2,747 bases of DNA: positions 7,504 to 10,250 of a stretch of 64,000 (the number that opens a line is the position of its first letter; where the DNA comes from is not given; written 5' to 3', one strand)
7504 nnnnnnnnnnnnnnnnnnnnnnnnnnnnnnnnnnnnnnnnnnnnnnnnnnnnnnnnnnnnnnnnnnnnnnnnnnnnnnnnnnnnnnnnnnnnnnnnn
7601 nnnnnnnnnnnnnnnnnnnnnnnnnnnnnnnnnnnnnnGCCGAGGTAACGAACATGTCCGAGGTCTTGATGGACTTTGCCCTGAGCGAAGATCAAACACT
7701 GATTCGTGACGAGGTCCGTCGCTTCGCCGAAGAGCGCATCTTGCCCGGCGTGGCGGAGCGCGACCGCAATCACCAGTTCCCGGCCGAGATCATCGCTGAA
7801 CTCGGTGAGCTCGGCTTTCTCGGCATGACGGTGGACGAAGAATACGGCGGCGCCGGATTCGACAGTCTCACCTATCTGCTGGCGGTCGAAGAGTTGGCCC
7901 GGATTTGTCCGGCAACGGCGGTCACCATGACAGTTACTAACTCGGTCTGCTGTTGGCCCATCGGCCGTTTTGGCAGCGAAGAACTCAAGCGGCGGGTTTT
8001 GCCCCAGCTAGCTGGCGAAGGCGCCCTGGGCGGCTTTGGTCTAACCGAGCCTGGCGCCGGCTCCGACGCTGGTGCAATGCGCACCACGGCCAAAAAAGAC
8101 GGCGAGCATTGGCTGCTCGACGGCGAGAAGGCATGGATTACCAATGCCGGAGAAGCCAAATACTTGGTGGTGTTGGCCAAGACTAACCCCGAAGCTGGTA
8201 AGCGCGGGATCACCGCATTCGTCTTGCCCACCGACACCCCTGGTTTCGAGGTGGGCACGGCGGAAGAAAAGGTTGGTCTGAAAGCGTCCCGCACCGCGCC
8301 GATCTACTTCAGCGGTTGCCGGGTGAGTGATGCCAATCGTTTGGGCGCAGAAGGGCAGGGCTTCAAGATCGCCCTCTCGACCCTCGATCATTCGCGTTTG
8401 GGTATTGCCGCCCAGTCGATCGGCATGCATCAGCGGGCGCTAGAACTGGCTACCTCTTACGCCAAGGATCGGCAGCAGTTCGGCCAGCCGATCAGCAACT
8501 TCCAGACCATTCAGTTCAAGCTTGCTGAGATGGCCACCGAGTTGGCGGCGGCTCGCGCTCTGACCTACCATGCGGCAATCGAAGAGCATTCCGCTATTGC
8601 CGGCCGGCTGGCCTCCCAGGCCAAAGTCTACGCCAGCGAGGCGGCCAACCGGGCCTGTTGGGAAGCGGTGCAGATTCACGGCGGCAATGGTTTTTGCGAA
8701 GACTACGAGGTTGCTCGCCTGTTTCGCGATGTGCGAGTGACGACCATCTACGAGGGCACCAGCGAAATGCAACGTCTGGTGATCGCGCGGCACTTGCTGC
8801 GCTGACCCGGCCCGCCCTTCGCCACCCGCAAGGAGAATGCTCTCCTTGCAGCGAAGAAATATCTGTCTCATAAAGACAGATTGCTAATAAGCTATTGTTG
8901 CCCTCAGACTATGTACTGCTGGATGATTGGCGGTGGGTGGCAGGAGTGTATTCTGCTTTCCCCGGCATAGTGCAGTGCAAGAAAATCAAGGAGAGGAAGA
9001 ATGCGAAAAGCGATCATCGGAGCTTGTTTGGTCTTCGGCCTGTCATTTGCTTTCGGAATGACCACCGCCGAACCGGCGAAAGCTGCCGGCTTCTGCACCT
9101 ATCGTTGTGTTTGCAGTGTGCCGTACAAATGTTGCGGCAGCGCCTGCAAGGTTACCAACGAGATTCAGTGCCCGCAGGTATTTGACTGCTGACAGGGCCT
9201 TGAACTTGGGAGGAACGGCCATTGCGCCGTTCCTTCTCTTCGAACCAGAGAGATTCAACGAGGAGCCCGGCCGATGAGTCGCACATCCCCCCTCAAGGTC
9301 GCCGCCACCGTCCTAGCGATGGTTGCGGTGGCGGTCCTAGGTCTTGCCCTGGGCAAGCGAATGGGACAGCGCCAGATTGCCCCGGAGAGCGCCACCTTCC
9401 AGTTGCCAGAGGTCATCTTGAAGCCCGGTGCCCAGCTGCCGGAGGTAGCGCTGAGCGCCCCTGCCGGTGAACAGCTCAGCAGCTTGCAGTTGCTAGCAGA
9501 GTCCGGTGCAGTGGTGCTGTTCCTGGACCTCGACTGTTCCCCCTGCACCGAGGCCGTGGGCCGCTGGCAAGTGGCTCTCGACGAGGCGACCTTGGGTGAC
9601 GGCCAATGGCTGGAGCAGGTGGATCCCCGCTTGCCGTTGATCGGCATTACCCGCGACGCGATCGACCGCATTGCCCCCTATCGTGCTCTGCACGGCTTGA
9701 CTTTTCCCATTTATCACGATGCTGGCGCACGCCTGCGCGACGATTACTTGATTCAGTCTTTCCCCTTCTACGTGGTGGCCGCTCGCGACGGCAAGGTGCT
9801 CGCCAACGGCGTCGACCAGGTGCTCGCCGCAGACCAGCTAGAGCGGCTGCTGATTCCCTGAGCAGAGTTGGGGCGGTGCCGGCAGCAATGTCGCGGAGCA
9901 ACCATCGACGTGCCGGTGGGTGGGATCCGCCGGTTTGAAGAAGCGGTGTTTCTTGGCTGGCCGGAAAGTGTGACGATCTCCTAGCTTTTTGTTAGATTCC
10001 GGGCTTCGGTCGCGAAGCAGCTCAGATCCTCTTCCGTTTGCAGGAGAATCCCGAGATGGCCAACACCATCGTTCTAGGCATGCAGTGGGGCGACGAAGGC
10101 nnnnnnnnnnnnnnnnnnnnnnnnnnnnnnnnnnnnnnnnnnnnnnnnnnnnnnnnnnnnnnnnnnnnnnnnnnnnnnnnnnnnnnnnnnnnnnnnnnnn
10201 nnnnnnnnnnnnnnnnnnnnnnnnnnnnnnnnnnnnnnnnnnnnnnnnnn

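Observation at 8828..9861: Secreted 8-cysteine mini-protein gene with private attenuator hairpin, followed by a membrane-anchored CxxC thioredoxin-fold oxidoreductase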

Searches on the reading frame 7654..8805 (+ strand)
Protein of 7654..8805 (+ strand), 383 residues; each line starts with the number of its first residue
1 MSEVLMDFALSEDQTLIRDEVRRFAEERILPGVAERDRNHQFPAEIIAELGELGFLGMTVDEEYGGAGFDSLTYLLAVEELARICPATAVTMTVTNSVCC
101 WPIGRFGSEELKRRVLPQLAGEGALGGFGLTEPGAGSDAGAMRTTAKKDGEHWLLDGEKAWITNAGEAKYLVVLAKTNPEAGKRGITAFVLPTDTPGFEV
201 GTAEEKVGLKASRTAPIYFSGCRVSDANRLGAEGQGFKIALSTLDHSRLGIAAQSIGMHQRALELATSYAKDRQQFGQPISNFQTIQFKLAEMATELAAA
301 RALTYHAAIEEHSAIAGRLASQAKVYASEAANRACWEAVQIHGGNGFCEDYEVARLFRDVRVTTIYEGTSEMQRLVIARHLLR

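Call 3: search_protein_families(library=pfam, proteins=[window:7654-8805:+], max_evalue=0.1)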
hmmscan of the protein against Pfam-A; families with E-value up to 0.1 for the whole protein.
window:7654-8805:+ (383 aa): 5 families
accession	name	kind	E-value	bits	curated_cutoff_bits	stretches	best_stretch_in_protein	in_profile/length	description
PF00441.29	Acyl-CoA_dh_1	-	4.7e-50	170.1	22.4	1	234-382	1-150/150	Acyl-CoA dehydrogenase, C-terminal domain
PF02771.21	Acyl-CoA_dh_N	-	1.4e-40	138.6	22.9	1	11-120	1-110/113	Acyl-CoA dehydrogenase, N-terminal domain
PF02770.24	Acyl-CoA_dh_M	-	8e-28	96.9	33.3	1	128-221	2-96/97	Acyl-CoA dehydrogenase, middle domain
PF08028.16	Acyl-CoA_dh_2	-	2.3e-22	80.2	22.7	1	249-370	1-133/134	Acyl-CoA dehydrogenase, C-terminal domain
PF22924.1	ACOX_C_alpha1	-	4.3e-08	33.6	27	1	243-382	3-169/169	Acyl-CoA oxidase, C-alpha1 domain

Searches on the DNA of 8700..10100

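Call 76: search_rna_families(source=window, start=8700, end=10100, threshold=evalue, max_evalue=1)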
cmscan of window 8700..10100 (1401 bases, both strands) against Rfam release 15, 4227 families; matches with E-value up to 1: 3.
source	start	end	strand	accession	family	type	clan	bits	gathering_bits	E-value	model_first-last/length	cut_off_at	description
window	9073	9240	+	RF00022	GcvB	Gene;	-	17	42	0.53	1-204/204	no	GcvB RNA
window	8740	8838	-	RF02491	Gl_U1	Gene; snRNA; splicing;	CL00005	16.6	100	0.56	1-121/121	no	Giardia U1 spliceosomal RNA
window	9337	9495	-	RF01877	MIAT_exon5_3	Gene; lncRNA;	-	10.4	90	0.83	1-382/382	no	Myocardial infarction associated transcript exon 5 conserved region 3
